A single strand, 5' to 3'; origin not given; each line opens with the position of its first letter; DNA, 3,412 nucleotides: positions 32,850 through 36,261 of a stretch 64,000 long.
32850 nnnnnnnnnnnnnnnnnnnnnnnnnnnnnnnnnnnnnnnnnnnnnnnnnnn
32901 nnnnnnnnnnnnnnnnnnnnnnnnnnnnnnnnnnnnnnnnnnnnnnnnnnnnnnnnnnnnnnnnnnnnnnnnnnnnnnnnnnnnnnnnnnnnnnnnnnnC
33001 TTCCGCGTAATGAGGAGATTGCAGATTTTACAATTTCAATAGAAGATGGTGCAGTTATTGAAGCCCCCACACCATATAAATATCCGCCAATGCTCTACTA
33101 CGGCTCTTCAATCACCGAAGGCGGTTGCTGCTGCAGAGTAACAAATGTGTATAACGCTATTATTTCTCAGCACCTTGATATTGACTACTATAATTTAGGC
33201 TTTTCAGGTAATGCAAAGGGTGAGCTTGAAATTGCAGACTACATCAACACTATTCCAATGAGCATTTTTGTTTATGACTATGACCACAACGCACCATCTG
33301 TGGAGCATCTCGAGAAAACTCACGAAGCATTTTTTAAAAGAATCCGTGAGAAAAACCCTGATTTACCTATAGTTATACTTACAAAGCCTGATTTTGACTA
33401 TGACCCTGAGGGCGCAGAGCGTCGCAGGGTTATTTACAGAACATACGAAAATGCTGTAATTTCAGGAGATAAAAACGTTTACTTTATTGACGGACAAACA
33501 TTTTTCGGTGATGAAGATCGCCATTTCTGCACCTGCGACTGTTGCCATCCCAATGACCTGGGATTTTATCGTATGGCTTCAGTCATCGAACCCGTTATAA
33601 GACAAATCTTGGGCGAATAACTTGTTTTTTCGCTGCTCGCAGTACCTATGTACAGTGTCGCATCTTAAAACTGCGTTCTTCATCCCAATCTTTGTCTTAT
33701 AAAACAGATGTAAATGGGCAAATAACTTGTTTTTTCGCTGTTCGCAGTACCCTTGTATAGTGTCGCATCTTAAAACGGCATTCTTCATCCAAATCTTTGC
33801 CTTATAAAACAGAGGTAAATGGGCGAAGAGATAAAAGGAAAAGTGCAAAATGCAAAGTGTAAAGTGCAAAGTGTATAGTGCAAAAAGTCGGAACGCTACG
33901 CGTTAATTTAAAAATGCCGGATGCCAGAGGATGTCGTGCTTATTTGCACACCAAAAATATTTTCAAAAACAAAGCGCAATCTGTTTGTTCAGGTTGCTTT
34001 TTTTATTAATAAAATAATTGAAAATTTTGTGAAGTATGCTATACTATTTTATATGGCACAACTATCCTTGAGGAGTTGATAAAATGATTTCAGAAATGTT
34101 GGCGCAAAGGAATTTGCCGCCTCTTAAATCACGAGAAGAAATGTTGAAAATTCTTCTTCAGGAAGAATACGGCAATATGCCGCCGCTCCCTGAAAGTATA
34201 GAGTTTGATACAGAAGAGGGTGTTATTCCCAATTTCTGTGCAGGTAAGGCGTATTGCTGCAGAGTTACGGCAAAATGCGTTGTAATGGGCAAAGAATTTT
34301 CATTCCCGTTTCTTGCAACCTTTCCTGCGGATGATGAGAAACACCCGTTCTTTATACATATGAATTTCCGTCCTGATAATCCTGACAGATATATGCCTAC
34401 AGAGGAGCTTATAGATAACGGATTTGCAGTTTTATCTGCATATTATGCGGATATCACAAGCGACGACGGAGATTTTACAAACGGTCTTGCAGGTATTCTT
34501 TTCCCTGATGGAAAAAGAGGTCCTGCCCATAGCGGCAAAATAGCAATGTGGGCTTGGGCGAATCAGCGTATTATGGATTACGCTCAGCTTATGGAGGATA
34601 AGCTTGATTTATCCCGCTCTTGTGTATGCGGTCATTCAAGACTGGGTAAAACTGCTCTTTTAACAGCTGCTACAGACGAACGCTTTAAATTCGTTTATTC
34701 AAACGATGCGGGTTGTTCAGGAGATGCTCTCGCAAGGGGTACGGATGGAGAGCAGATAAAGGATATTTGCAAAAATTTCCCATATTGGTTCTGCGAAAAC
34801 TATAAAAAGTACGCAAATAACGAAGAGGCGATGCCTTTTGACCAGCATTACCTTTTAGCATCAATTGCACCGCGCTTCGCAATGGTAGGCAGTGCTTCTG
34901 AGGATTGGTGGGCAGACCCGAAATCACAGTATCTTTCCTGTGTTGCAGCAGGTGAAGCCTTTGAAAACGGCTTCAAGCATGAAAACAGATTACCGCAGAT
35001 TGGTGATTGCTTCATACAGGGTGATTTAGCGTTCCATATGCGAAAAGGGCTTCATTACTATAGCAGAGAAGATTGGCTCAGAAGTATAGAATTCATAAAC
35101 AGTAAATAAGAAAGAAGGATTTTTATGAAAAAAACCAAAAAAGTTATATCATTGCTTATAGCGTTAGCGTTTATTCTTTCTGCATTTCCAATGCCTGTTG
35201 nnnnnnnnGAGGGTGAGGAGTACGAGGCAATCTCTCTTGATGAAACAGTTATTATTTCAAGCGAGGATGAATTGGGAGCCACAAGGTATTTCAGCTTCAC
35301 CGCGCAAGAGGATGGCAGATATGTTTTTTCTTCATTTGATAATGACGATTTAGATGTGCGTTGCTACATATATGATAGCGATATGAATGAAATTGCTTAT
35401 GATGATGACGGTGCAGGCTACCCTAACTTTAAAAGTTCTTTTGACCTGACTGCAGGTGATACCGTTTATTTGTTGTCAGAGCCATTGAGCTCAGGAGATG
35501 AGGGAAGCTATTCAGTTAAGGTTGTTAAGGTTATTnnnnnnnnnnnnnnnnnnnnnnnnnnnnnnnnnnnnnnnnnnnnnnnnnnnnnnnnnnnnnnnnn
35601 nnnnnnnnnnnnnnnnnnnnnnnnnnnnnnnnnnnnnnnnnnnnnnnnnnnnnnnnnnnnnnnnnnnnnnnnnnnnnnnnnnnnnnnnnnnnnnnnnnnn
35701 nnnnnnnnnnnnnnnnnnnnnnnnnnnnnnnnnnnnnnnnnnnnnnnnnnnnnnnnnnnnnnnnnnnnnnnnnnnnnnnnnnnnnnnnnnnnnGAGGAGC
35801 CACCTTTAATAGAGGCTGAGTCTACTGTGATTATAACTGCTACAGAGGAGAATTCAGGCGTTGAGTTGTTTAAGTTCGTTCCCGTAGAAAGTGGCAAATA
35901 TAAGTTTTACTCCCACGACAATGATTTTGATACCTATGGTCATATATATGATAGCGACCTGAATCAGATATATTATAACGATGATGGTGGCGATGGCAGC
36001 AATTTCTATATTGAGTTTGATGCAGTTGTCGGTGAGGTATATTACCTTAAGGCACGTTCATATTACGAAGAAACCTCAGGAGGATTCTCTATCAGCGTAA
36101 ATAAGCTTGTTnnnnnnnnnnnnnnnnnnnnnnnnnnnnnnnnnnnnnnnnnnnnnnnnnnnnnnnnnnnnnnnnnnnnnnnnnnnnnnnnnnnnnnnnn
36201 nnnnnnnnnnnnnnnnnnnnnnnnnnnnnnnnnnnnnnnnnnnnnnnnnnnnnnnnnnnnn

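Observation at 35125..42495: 2456-aa dockerin protein made only of 13 PPC-like modules alternating with 12 Big_2 modules, with no catalytic domain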

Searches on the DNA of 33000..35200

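Call 69: search_rna_families(source=window, start=33000, end=35200, threshold=evalue, max_evalue=1)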
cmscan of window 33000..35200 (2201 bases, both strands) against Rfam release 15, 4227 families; matches with E-value up to 1: 1.
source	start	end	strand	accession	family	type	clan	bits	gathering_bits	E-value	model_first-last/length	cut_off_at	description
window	33908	34035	+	RF00411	SNORA9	Gene; snRNA; snoRNA; HACA-box;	CL00027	18.8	85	0.75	1-133/133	no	Small nucleolar RNA SNORA9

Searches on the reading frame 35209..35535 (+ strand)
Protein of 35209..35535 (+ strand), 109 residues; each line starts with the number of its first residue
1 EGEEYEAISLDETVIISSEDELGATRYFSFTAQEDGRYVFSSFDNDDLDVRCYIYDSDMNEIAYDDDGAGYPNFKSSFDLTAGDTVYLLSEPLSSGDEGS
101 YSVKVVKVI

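Call 8: search_protein_families(library=pfam, proteins=[window:35209-35535:+], max_evalue=10)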
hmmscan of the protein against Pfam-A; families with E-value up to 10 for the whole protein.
seq(109 aa): 2 families
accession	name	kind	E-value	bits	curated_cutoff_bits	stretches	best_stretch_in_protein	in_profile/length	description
PF04151.21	PPC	-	0.035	15.4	25.9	1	25-87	2-64/70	Bacterial pre-peptidase C-terminal domain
PF01105.29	EMP24_GP25L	-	0.099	13.1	25.9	1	13-45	51-81/182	emp24/gp25L/p24 family/GOLD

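Call 10: search_solved_structures(query=A1, max_evalue=10, show_alignments=2)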
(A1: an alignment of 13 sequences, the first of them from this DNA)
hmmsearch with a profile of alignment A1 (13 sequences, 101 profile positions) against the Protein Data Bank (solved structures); distinct sequences matched with E-value up to 10: 27.
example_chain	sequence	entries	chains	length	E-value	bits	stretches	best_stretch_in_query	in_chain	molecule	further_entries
4lzi_A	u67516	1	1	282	2e-05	27.7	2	57-99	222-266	Multicystatin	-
21gl_B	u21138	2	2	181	0.0015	21.7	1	5-44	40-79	Transmembrane emp24 domain-containing protein 2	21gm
5azw_A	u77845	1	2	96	0.014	18.6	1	5-42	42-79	Transmembrane emp24 domain-containing protein 2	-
5xg5_A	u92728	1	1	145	0.017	18.3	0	11-42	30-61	MITSUBA-1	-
6vra_A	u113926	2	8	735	0.12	15.6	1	44-88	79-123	Protective antigen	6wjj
4nam_A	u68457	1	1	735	0.15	15.3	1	44-88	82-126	Protective antigen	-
3tew_A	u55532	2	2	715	0.16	15.2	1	44-88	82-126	Protective antigen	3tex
3tey_A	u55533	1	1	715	0.16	15.2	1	44-88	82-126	Protective antigen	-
2y25_A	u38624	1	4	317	0.16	15.2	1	58-98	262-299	MYOMESIN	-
5fr3_A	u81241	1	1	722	0.16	15.2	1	44-88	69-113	PROTECTIVE ANTIGEN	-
1acc_A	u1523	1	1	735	0.16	15.2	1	44-88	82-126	ANTHRAX PROTECTIVE ANTIGEN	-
6vra_B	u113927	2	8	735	0.16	15.2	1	44-88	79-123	Protective antigen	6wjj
3q8c_A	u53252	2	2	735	0.16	15.2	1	44-88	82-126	Protective antigen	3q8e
1t6b_X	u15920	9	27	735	0.16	15.2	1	44-88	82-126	Protective Antigen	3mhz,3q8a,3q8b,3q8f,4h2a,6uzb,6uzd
3tez_A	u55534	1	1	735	0.17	15.1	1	44-88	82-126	Protective antigen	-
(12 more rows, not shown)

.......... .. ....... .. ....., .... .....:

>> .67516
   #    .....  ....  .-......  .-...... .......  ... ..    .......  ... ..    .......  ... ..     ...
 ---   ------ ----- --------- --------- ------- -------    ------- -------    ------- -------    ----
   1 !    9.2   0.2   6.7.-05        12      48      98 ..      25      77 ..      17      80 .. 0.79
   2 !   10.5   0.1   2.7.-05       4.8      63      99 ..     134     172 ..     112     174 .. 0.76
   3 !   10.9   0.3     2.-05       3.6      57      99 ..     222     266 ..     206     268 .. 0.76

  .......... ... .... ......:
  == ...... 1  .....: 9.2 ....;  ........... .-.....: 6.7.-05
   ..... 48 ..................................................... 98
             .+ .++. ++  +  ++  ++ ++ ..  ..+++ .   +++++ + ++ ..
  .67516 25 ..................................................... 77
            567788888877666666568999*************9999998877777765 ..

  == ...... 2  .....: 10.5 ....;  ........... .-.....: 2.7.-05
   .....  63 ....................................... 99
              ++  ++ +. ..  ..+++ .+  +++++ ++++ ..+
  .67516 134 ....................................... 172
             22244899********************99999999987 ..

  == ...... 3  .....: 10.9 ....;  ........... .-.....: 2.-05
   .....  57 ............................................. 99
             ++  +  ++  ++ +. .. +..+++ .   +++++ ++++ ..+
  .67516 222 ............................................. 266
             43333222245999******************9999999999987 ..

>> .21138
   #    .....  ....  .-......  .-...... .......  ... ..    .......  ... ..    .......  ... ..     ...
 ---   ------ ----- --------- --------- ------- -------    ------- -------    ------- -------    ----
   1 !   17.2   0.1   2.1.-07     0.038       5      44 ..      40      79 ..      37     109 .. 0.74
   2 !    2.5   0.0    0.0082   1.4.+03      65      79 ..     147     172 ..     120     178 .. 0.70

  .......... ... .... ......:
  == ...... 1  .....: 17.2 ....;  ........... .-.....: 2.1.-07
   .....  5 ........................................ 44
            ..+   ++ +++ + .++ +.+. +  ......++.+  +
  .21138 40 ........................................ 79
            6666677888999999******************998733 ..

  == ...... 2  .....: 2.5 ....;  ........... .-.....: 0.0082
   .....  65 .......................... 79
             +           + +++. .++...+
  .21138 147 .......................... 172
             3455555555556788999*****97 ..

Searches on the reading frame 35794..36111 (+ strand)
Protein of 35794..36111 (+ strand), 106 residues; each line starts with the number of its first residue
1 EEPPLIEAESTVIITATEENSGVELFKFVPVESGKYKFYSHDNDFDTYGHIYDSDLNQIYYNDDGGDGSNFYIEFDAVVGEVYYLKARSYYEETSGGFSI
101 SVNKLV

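Call 8: search_protein_families(library=pfam, proteins=[window:35794-36111:+], max_evalue=10)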
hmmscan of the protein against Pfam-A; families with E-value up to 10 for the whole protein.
seq(106 aa): 0 families

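Call 24: search_solved_structures(query=A2, max_evalue=1, show_alignments=3)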
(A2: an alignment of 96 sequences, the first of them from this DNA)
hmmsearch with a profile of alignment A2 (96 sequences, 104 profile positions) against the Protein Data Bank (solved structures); distinct sequences matched with E-value up to 1: 2.
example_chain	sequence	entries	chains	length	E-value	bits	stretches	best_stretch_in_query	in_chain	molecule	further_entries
8wc1_A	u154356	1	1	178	0.16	15.6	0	15-92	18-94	Pectate lyase family 9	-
9n2x_A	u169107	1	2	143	0.25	14.9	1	64-103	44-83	LM1841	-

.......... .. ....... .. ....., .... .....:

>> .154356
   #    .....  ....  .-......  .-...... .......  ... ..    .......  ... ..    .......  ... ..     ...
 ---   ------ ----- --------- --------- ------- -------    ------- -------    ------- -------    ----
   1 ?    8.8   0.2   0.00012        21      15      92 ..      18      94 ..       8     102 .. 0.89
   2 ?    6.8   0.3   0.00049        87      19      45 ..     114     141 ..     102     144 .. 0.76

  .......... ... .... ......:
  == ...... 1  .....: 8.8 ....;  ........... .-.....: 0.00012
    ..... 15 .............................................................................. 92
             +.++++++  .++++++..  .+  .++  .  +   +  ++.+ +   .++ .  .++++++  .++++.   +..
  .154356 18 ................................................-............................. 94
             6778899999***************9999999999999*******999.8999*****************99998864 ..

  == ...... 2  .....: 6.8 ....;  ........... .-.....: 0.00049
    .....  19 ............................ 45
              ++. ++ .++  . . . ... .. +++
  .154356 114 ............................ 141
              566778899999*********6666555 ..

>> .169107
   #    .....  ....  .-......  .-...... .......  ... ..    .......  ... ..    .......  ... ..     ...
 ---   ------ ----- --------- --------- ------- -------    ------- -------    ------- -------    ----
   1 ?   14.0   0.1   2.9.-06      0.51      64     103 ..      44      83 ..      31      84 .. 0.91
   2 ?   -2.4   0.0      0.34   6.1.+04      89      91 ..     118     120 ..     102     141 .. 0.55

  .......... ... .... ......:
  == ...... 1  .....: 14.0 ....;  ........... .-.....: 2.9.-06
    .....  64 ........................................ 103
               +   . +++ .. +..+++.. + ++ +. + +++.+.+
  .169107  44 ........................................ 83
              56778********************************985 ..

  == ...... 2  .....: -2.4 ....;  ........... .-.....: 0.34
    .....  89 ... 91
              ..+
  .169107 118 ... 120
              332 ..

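Call 30: predict_structure(alignment_id=A2)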
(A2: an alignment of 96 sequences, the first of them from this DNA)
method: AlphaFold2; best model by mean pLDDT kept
length: 106 residues; sequences in the alignment: 96
mean_pLDDT: 96.7   pTM: 0.88
mean pLDDT of the five models: 96.7, 96.7, 95.9, 95.5, 94.7
residues with pLDDT >= 90: 103; 70-90: 3; 50-70: 0; < 50: 0
segments of 3 or more residues with pLDDT < 50: none
pLDDT, mean of each block of 10 residues (from residue 1): 96 97 98 98 97 98 93 98 98 96 96
secondary structure, 60 per line:
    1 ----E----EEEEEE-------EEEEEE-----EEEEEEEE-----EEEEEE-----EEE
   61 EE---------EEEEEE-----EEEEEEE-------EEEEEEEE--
elements in order: E10-15 E23-28 E34-41 E47-52 E58-62 E72-77 E83-89 E97-104

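Call 33: fold_search(model_id=the predicted structure, library=pdb)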
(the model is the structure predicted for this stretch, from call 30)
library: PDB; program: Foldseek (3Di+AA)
matches with E <= 10: 1775; with E <= 0.001: 31
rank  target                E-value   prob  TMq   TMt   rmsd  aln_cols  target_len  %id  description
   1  5sv5                  2.1e-06  1.00  0.76  0.77   2.3       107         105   18  1.0 Angstrom Crystal Structure of pre-Peptidase C-terminal Domain of Collagenase from Bacillus anthracis. (released 2016-08-17)
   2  1nqj_A                3.5e-06  1.00  0.74  0.81   2.3       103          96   19  CRYSTAL STRUCTURE OF CLOSTRIDIUM HISTOLYTICUM COLG COLLAGENASE COLLAGEN-BINDING DOMAIN 3B AT 1.0 ANGSTROM RESOLUTION I (released 2003-04-15)
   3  1nqj_B                8.4e-06  1.00  0.71  0.67   2.8       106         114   19  CRYSTAL STRUCTURE OF CLOSTRIDIUM HISTOLYTICUM COLG COLLAGENASE COLLAGEN-BINDING DOMAIN 3B AT 1.0 ANGSTROM RESOLUTION I (released 2003-04-15)
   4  3jqw_A                1.3e-05  1.00  0.74  0.68   3.1       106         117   20  Crystal structure of Clostridium histolyticum colH collagenase collagen-binding domain 3 at 2 Angstrom resolution in p (released 2010-09-29)
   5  1nqd_A                1.5e-05  1.00  0.72  0.69   2.6       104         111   17  CRYSTAL STRUCTURE OF CLOSTRIDIUM HISTOLYTICUM COLG COLLAGENASE COLLAGEN-BINDING DOMAIN 3B AT 1.65 ANGSTROM RESOLUTION  (released 2003-04-15)
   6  3jqw_C                1.8e-05  1.00  0.73  0.65   2.5       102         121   20  Crystal structure of Clostridium histolyticum colH collagenase collagen-binding domain 3 at 2 Angstrom resolution in p (released 2010-09-29)
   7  1nqd_B                3.0e-05  1.00  0.73  0.69   2.4       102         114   20  CRYSTAL STRUCTURE OF CLOSTRIDIUM HISTOLYTICUM COLG COLLAGENASE COLLAGEN-BINDING DOMAIN 3B AT 1.65 ANGSTROM RESOLUTION  (released 2003-04-15)
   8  3jqw_B                3.1e-05  1.00  0.74  0.66   2.6       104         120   20  Crystal structure of Clostridium histolyticum colH collagenase collagen-binding domain 3 at 2 Angstrom resolution in p (released 2010-09-29)
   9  2o8o_A                3.5e-05  1.00  0.74  0.72   2.4       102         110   19  Crystal structure of Clostridium histolyticum colg collagenase collagen-binding domain 3B at 1.35 Angstrom resolution  (released 2007-12-11)
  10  4hpk_B                4.2e-05  1.00  0.74  0.70   2.4       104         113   18  Crystal structure of Clostridium histolyticum colg collagenase collagen-binding domain 3B at 1.35 Angstrom resolution  (released 2012-12-12)
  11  3afg_B                6.3e-05  1.00  0.65  0.16   4.5       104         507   16  Crystal structure of ProN-Tk-SP from Thermococcus kodakaraensis (released 2010-08-04)
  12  5iku                  7.5e-05  1.00  0.75  0.36   2.2       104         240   19  Crystal structure of the Hathewaya histolytica ColG tandem collagen-binding domain s3as3b in the presence of calcium at  (released 2017-03-15)
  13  9ues_B                8.4e-05  1.00  0.66  0.20   4.5       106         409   17  Crystal structure of an inactive TKSP mutant in complex with the TKS propeptide (released 2026-02-18)
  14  5azw_B                8.4e-05  1.00  0.57  0.64   3.8        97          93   15  Crystal structure of p24beta1 GOLD domain (released 2016-09-14)
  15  3afg_A                1.7e-04  1.00  0.64  0.15   4.5       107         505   16  Crystal structure of ProN-Tk-SP from Thermococcus kodakaraensis (released 2010-08-04)
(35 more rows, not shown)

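Call 37: search_protein_families(library=pfam, alignment_id=A2, max_evalue=0.01)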
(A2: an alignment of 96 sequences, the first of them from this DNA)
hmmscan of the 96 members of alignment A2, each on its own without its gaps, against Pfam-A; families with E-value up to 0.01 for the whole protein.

A. member 1, seq(106 aa): 0 families

B. families by the number of members that match (of 96 scanned): 8 families
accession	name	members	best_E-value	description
PF10528.15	GLEYA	4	0.00082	GLEYA domain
PF04151.21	PPC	4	0.0059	Bacterial pre-peptidase C-terminal domain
PF07691.17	PA14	1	2.6e-05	PA14 domain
PF11284.13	DUF3085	1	0.00074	Protein of unknown function (DUF3085)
PF24169.1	Fn3-I_PB4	1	0.001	Straight fiber protein PB4 first Fn3-like domain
PF19081.6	Ig_7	1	0.0046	Ig-like domain CHU_C associated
PF23623.1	GBD_IRG7_N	1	0.0058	IRG7 N-terminal galactose binding domain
PF17138.9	DUF5111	1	0.0089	Domain of unknown function (DUF5111)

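Call 52: search_protein_representatives(alignment_id=A2)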
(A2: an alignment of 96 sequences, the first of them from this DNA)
Query: 96 sequences, 104 profile positions. Proteins with E-value up to 0.001 (for the whole library): 20447; up to 1e-10: 9129; up to 1e-30: 1930. The best 150 are listed.
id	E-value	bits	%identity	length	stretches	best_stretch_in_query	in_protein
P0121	0.0e+00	1020.4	-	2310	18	19-101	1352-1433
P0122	1.9e-264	873.3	-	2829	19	11-103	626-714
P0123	1.6e-252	834.9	-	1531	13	4-102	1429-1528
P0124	1.2e-249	825.7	-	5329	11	2-101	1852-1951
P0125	4.3e-246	814.3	-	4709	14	5-101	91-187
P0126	1.3e-238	790.3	-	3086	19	3-100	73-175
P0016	1.4e-237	787.0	-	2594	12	1-103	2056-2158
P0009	1.4e-235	780.5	-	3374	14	2-102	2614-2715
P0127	5.5e-231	765.8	-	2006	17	4-101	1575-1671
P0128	2.4e-216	718.7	-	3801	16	3-101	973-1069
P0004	5.4e-208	691.9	-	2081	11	2-103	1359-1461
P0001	6.2e-202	672.4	-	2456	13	2-103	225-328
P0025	1.8e-199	664.5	-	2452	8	4-103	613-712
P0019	7.5e-196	652.9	-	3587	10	2-103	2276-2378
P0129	3.6e-194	647.4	-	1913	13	16-103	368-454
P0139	5.0e-168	563.5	-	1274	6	3-101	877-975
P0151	4.4e-148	499.4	-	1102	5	2-102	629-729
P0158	9.8e-140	472.6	-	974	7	3-101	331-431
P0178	4.3e-124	422.3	-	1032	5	2-101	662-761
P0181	4.7e-122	415.8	-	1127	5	2-103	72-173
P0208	2.9e-105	361.8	-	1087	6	21-99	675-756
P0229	1.0e-95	331.1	-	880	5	19-102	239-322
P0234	7.2e-94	325.2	-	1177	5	3-101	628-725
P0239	1.2e-92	321.2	-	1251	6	6-101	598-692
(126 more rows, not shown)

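Call 55: search_protein_families(library=pfam, proteins=[P0139, P0151, P0178, P0208, P0234, P0239, P0158, P0181, P0229], max_evalue=0.0001)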
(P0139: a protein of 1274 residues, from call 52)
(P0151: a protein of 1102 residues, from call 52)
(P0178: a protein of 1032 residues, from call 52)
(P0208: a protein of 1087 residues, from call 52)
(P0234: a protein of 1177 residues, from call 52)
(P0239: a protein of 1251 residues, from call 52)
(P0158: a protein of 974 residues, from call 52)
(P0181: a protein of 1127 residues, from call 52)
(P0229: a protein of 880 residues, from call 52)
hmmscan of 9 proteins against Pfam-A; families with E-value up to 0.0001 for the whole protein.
P0139 (1274 aa): 0 families

P0151 (1102 aa): 0 families

P0178 (1032 aa): 2 families
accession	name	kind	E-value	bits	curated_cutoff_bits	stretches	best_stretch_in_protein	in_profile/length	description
PF18560.7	Lectin_like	-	2.7e-21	76.9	27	1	282-433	5-155/156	Lectin like domain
PF00112.29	Peptidase_C1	-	4.6e-21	76.3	20.7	1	28-256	6-203/220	Papain family cysteine protease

P0208 (1087 aa): 3 families
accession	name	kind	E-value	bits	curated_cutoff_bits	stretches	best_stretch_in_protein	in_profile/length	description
PF13004.13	BACON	-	2.8e-30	104.5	25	4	188-247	2-60/61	Putative binding domain, N-terminal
PF19190.6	BACON_2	-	1.8e-24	85.9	25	4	355-426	18-93/94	Viral BACON domain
PF04151.21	PPC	-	1.2e-05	26.6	25.9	0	568-634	3-69/70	Bacterial pre-peptidase C-terminal domain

P0234 (1177 aa): 2 families
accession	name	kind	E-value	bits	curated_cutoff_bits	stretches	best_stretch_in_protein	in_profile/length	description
PF00082.27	Peptidase_S8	-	1.7e-59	202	21.8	1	130-369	1-288/288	Subtilase family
PF00431.26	CUB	-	2.2e-14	54.2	21.4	1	524-609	12-108/110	CUB domain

P0239 (1251 aa): 5 families
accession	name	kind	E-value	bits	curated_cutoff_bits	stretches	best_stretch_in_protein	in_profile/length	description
PF04151.21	PPC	-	1.8e-32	112.4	25.9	2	613-678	1-70/70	Bacterial pre-peptidase C-terminal domain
PF07705.17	CARDB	-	1.4e-07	32.1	22.7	1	466-571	1-98/101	CARDB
PF13184.12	KH_5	-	2.5e-06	27.9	27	0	1182-1207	6-32/69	NusA-like KH domain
PF00089.32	Trypsin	-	4.1e-06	27.2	20.6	1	266-451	24-214/220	Trypsin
PF16974.11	NAR2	-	4.6e-06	26.7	26.6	0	659-683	93-117/142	High-affinity nitrate transporter accessory, Ig-like domain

P0158 (974 aa): 1 family
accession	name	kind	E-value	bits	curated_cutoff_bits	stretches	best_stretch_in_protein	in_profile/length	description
PF10670.15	DUF4198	-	2.1e-05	25.2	34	0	557-602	162-206/209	Domain of unknown function (DUF4198)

P0181 (1127 aa): 4 families
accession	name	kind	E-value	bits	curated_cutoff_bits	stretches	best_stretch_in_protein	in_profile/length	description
PF13306.12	LRR_5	-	1.9e-102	338.5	27.7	4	742-855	12-123/127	BspA type Leucine rich repeat region (6 copies)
PF00404.24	Dockerin_1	-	1e-11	45.2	22.9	1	1060-1112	1-54/57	Dockerin type I domain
PF13855.12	LRR_8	-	3.8e-10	39.8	27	0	775-817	13-56/61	Leucine rich repeat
PF05725.18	FNIP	-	7.5e-05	23.2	21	0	622-657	5-39/44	FNIP Repeat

P0229 (880 aa): 2 families
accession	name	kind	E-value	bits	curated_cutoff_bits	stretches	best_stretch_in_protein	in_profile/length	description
PF13306.12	LRR_5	-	1.3e-14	54.6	27.7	1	29-118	14-101/127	BspA type Leucine rich repeat region (6 copies)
PF00656.27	Peptidase_C14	-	7.3e-12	45.9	21.4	1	627-809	3-178/233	Caspase domain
